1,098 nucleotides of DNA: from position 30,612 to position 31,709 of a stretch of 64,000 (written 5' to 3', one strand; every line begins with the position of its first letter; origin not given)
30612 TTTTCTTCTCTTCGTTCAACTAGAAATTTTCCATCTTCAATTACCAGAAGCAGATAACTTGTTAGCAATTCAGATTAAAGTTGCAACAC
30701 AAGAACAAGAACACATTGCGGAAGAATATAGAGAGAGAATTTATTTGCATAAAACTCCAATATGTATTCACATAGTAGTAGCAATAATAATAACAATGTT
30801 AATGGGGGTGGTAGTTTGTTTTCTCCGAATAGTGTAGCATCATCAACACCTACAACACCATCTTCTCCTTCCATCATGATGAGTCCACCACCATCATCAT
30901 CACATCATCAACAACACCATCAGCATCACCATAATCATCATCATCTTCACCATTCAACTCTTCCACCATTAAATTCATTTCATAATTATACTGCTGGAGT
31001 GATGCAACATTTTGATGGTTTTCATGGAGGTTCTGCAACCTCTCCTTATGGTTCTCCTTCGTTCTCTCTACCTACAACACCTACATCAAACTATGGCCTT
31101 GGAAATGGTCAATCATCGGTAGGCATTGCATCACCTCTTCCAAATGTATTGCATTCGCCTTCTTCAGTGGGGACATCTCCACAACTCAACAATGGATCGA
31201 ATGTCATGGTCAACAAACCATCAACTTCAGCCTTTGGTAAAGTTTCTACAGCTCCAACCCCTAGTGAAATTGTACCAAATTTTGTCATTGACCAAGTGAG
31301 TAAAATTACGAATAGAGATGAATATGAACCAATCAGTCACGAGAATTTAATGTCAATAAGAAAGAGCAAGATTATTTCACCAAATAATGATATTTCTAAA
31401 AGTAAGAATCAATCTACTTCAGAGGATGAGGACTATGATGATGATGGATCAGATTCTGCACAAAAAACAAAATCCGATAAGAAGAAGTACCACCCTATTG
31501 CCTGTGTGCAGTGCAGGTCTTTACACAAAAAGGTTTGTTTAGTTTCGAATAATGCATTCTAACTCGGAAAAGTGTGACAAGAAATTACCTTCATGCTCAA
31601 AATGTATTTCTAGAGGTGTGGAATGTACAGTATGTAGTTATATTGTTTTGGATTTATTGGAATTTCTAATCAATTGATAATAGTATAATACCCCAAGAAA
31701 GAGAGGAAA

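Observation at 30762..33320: Fungal-type Zn2Cys6 zinc-cluster transcription factor whose Cys6 motif is split by an intron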

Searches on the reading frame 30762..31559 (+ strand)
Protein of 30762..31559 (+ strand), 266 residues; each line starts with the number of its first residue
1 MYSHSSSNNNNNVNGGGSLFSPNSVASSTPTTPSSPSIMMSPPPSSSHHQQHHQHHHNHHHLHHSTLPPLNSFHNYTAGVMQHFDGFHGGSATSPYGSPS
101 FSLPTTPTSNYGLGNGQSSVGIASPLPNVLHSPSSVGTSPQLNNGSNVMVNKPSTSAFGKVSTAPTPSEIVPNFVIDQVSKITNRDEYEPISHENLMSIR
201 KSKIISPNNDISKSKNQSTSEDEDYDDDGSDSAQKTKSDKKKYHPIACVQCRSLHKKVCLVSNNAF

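Call 34: list_cluster_members(proteins=[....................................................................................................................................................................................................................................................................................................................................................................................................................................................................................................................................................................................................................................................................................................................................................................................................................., window:30762-31559:+, window:28644-29363:-, window:29444-30346:-, window:36355-37443:-])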
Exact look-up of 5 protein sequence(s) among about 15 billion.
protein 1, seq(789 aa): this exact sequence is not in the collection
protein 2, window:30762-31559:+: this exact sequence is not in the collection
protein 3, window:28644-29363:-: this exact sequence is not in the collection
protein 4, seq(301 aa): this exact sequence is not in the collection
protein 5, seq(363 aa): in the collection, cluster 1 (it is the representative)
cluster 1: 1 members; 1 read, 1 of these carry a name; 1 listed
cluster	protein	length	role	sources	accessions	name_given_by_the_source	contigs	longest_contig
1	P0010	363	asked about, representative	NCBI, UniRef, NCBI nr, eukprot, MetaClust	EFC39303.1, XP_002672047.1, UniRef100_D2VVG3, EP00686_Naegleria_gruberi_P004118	predicted protein [Naegleria gruberi] | Predicted protein n=1 Tax=Naegleria gruberi TaxID=5762 RepID=D2VVG3_NAEGR | uncharacterized protein NAEGRDRAFT_73009 [Naegleria gruberi]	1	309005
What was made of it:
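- Tried and rejected: Exact look-ups of the 789-aa protein, the 266-aa unspliced ORF and three neighbouring ORFs found only EFC39303 (call 34).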

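Call 35: find_homologous_proteins(query=window:30762-31559:+, max_evalue=0.001)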
Query window:30762-31559:+ (266 aa): 1 proteins with E <= 0.001 among 699 candidates.
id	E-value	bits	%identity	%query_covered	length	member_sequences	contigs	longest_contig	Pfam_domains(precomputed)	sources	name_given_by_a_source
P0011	1.5e-158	544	96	100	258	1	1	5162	-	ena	-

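Call 36: find_encoding_contigs(protein=P0011, flank=10000, max_places=3)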
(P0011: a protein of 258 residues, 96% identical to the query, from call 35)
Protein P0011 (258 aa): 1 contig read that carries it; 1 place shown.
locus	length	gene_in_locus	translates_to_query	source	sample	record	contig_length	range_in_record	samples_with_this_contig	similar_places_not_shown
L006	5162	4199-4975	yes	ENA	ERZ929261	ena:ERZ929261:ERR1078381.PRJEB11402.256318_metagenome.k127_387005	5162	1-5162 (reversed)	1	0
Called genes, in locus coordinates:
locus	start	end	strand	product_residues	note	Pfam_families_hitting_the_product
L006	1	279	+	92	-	?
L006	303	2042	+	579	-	-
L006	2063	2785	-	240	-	-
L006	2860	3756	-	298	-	-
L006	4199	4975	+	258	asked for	-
